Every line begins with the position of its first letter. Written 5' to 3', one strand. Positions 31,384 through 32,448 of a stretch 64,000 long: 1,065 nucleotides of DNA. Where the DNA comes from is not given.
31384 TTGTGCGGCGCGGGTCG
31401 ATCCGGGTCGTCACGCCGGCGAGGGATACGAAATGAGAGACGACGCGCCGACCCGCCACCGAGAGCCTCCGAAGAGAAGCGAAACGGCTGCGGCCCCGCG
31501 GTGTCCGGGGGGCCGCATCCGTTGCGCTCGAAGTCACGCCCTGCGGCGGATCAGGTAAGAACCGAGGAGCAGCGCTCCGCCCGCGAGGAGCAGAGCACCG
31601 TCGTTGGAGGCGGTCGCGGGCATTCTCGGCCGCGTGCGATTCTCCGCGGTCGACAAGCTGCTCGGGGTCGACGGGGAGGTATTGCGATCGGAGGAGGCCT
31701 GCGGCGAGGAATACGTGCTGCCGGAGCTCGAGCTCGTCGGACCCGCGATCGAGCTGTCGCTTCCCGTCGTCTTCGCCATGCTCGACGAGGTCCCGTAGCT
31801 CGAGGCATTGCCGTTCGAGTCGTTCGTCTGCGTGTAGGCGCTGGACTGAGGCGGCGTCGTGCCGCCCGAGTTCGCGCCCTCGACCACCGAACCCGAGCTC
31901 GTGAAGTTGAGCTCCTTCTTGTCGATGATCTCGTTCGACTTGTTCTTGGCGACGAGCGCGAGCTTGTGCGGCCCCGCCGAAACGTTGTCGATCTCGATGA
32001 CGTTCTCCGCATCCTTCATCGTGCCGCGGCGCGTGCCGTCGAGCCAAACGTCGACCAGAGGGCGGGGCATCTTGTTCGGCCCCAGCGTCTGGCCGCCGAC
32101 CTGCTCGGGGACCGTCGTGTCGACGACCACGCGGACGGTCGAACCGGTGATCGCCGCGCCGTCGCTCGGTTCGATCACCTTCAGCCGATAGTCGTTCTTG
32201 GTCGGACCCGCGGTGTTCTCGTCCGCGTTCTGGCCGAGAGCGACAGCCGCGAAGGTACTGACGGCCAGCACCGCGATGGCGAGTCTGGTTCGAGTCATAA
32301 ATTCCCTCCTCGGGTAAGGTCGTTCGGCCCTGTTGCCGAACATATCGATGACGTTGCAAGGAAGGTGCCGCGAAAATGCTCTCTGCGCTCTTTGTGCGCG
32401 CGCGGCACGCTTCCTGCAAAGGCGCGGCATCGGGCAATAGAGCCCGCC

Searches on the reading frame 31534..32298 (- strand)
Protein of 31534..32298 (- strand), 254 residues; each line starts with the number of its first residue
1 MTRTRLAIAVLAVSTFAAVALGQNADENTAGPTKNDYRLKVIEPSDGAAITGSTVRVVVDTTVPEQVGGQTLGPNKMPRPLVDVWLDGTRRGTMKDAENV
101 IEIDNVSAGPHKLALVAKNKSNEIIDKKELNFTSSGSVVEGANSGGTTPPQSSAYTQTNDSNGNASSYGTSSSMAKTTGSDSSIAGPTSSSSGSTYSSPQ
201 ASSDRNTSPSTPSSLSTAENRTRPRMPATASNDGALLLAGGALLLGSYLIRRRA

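Call 3: search_protein_families(library=pfam, proteins=[window:31534-32298:-], max_evalue=0.1)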
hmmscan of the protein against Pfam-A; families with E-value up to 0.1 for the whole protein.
window:31534-32298:- (254 aa): 0 families

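Call 4: search_protein_families(library=ncbifam, proteins=[window:31534-32298:-], max_evalue=0.1)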
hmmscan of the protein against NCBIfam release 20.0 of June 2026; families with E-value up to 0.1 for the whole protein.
window:31534-32298:- (254 aa): 1 family
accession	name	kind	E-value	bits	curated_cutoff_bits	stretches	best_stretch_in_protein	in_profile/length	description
TIGR01167.1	LPXTG_anchor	domain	0.082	13.6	15.9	1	227-253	3-31/34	LPXTG cell wall anchor domain-containing protein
